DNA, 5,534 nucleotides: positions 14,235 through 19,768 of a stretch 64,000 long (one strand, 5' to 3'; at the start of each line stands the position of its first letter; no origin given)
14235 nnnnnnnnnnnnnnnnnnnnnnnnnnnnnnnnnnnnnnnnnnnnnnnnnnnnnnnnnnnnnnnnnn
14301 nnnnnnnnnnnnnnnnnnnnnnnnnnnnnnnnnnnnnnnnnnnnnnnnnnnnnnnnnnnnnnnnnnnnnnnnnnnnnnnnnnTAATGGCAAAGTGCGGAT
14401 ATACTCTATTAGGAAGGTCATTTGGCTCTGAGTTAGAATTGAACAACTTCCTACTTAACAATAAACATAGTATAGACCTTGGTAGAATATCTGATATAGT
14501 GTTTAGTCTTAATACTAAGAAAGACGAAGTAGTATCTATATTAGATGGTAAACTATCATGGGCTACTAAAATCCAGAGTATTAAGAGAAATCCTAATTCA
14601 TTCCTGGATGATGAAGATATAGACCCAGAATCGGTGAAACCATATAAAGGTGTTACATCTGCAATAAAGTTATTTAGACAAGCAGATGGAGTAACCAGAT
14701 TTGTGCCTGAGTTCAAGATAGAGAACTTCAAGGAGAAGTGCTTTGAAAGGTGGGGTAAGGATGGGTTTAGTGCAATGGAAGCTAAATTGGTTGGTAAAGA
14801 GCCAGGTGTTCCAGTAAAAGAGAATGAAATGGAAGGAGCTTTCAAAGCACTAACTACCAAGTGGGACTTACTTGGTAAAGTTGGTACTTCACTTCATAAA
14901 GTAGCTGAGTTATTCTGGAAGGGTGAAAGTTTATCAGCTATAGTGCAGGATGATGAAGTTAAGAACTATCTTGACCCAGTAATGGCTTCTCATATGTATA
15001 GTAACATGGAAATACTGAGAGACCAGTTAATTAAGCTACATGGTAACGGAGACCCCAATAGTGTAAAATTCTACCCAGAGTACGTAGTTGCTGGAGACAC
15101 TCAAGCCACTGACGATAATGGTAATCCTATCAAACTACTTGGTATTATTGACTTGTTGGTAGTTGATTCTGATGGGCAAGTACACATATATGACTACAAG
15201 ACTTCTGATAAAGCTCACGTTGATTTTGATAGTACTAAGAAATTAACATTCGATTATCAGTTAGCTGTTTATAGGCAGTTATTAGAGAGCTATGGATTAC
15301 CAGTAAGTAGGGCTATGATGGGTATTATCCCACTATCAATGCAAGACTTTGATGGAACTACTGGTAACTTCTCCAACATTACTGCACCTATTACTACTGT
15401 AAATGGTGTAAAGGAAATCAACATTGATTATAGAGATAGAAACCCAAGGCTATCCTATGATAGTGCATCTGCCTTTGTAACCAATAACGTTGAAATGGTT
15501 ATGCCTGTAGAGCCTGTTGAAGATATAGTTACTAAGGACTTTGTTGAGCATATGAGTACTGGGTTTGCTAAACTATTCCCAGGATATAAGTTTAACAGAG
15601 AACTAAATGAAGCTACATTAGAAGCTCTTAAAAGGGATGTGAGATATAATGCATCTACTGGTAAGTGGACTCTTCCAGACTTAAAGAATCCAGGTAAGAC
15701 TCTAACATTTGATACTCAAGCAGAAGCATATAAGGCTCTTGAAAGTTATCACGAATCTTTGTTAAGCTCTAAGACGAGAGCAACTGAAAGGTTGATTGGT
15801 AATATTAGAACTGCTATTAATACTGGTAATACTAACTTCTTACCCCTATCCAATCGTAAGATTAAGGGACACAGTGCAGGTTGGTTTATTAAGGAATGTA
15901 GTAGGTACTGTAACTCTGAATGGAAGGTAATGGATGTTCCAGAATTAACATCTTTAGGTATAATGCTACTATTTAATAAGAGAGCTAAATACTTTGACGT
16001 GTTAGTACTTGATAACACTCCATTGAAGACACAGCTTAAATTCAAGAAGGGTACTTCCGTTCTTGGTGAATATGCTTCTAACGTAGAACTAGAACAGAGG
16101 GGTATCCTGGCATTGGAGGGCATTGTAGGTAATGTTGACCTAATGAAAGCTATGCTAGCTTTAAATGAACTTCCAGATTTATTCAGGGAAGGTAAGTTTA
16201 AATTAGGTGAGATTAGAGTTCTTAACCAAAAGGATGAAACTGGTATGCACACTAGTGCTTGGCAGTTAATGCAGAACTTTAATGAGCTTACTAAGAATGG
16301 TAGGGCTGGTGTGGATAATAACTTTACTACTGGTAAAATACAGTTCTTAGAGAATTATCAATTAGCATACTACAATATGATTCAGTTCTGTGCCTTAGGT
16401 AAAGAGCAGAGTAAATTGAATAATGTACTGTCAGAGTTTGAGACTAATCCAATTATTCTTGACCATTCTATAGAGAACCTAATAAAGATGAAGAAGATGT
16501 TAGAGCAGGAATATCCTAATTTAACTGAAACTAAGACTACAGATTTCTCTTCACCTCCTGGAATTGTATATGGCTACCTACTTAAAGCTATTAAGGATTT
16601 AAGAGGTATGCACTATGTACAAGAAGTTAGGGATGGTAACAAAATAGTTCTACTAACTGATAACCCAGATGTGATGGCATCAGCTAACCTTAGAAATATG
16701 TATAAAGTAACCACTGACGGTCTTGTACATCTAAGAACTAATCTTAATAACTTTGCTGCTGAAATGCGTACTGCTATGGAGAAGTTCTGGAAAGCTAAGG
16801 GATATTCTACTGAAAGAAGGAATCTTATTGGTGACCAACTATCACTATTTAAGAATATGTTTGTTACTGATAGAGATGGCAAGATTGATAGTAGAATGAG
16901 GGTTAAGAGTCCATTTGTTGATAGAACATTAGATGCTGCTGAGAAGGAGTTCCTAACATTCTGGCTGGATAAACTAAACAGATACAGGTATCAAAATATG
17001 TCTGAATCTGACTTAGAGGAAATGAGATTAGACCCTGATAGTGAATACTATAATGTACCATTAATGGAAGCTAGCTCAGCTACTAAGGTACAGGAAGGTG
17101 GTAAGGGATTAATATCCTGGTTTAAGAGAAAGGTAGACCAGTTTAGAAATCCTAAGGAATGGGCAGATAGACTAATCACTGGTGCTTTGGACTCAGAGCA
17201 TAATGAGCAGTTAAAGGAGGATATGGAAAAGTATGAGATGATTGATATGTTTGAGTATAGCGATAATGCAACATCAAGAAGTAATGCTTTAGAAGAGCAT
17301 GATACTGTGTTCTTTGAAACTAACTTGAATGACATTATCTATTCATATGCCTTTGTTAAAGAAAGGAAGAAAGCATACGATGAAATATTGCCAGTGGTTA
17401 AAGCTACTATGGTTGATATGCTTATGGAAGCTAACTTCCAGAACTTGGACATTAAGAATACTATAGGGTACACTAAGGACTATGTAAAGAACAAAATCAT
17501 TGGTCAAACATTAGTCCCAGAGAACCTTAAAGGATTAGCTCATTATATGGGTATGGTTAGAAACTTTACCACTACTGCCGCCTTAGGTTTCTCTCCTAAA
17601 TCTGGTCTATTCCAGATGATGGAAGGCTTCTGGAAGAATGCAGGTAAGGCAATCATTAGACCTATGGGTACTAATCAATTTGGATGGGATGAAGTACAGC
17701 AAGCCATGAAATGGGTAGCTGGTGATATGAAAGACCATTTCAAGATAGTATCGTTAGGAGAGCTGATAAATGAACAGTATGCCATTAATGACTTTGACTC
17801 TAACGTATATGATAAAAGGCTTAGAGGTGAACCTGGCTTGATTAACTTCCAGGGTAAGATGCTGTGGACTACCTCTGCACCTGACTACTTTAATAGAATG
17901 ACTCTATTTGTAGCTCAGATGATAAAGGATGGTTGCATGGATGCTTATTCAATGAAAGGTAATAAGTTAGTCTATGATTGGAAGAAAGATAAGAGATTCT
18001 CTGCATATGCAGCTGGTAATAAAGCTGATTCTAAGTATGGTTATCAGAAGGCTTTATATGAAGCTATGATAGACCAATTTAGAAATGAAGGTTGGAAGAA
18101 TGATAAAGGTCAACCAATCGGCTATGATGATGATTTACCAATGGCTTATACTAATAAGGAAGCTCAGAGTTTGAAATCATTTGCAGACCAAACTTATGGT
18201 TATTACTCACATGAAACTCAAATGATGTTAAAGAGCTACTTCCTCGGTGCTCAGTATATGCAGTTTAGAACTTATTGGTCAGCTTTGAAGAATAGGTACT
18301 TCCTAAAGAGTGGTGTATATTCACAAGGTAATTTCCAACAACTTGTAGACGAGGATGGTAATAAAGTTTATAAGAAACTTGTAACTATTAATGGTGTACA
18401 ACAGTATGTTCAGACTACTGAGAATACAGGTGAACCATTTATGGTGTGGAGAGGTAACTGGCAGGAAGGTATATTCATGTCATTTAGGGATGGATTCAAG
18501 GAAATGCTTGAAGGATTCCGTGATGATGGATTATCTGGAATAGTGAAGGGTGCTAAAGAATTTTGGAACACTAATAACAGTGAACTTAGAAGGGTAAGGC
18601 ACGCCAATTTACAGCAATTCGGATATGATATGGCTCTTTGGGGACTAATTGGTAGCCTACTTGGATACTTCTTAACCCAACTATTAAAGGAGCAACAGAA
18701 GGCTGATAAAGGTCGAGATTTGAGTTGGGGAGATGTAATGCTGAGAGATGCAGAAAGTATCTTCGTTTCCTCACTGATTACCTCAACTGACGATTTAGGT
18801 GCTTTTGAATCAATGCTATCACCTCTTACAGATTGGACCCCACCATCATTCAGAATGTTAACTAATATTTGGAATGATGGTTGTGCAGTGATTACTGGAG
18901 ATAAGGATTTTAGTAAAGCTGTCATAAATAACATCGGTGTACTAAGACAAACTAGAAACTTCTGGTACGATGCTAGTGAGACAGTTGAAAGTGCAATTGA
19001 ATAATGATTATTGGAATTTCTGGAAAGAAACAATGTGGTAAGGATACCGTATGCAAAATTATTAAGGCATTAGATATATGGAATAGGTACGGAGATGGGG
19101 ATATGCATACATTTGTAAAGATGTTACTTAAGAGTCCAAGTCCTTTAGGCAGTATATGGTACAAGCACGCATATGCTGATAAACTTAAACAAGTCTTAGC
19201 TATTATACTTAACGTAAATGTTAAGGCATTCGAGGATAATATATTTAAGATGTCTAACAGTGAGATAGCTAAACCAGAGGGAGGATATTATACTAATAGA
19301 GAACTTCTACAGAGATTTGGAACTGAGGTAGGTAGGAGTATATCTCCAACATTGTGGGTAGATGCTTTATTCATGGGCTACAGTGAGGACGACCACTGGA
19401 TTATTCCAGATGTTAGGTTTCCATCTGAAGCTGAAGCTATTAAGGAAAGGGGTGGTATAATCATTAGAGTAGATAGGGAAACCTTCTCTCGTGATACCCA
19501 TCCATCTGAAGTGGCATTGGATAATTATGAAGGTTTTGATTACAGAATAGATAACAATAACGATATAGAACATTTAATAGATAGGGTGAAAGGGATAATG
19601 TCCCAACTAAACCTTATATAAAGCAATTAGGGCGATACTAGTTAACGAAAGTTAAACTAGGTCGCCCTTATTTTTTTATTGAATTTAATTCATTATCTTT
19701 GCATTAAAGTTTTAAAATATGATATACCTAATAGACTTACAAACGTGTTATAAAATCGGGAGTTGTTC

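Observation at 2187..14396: Cysteines placed at the extreme termini of consecutive proteins of the virion-RNAP operon (four successive gene junctions)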

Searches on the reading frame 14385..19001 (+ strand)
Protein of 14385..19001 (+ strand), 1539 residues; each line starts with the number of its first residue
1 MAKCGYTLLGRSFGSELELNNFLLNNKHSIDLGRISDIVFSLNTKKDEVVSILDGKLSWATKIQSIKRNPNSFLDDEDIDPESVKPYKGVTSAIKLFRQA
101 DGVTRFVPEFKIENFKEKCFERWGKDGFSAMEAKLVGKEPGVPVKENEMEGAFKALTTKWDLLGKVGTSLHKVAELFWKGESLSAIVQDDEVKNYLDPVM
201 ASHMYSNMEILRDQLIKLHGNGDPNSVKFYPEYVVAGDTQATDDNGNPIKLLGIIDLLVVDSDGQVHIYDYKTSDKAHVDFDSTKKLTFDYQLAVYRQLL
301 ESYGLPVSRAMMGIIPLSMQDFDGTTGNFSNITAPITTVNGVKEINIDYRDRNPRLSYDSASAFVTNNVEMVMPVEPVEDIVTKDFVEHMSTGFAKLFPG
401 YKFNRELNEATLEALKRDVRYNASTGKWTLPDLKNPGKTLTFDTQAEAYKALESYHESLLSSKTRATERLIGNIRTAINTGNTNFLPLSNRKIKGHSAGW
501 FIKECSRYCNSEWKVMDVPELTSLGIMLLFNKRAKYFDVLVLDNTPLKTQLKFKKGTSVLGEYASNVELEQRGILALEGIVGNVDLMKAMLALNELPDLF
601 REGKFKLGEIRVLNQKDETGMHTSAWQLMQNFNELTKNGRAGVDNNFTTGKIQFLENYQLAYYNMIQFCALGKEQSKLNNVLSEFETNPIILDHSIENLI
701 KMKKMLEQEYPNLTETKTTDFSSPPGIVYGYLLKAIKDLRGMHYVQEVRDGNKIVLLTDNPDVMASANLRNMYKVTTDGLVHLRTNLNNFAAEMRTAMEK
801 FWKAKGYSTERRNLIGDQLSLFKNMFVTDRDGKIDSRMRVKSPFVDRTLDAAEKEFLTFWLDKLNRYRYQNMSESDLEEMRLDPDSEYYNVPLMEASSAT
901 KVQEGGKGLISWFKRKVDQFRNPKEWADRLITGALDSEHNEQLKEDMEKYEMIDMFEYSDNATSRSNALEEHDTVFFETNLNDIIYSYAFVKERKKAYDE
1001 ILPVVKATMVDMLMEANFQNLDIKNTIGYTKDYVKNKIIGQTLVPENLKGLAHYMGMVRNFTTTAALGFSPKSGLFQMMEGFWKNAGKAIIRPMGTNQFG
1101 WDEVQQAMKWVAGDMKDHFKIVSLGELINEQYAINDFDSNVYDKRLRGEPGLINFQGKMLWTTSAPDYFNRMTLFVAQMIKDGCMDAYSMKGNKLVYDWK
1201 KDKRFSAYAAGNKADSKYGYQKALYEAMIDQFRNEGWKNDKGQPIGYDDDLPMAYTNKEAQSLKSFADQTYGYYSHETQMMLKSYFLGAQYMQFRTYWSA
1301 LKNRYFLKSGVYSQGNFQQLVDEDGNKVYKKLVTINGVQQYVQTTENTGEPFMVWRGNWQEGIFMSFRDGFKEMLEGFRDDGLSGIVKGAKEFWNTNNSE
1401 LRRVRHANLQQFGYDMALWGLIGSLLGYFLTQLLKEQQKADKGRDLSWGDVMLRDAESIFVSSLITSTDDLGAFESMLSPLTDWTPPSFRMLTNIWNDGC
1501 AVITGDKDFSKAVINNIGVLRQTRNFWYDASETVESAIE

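Call 7: search_protein_families(library=phrogs, proteins=[window:14385-19001:+])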
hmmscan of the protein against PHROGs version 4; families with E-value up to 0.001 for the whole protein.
window:14385-19001:+ (1539 aa): 2 families
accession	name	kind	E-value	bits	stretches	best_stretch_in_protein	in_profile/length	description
phrog_69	-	DNA, RNA and nucleotide metabolism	3.1e-06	27.5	1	166-298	123-245/501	exonuclease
phrog_1218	-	DNA, RNA and nucleotide metabolism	0.00044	20.6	1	248-307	137-198/364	exonuclease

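Call 15: search_protein_families(library=pfam, proteins=[window:14385-19001:+], max_evalue=0.01)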
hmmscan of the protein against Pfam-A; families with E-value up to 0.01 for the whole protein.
window:14385-19001:+ (1539 aa): 1 family
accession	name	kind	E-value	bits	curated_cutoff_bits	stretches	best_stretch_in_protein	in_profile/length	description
PF12705.13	PDDEXK_1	-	5.2e-10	40.1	22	1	165-303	36-172/247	PD-(D/E)XK nuclease superfamily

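Call 24: search_dna_similar(query=window:14385-19001:+, collection=phages, mode=protein, max_rows=40, rows=spread)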
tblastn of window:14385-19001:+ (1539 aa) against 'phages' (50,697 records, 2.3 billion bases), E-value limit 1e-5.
Records with a match: 3; places in all: 3; records where one place covers at least 80% of the query: 2.
Best place of each record, by identity: <60% 3.
By first word of the organism name: Bacteriophage 3.
By host as written in the record: - 3.
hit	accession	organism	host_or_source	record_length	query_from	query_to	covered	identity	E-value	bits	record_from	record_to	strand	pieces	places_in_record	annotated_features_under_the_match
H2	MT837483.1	Bacteriophage sp.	human fecal samples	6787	75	1527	94%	28.3%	2e-129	451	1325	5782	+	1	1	record has no annotation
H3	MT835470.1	Bacteriophage sp.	human fecal samples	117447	27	1521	97%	27.4%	3e-143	495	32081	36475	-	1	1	record has no annotation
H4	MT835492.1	Bacteriophage sp.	human fecal samples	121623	761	1446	45%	26.4%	9e-32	142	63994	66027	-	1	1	record has no annotation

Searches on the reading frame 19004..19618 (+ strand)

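Call 7: search_protein_families(library=phrogs, proteins=[window:19004-19618:+])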
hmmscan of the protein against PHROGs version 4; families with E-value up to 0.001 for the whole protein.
window:19004-19618:+ (205 aa): 1 family
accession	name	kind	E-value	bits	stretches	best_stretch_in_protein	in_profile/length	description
phrog_139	-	other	9.2e-45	154.5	1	1-202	84-263/342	deoxynucleoside monophosphate kinase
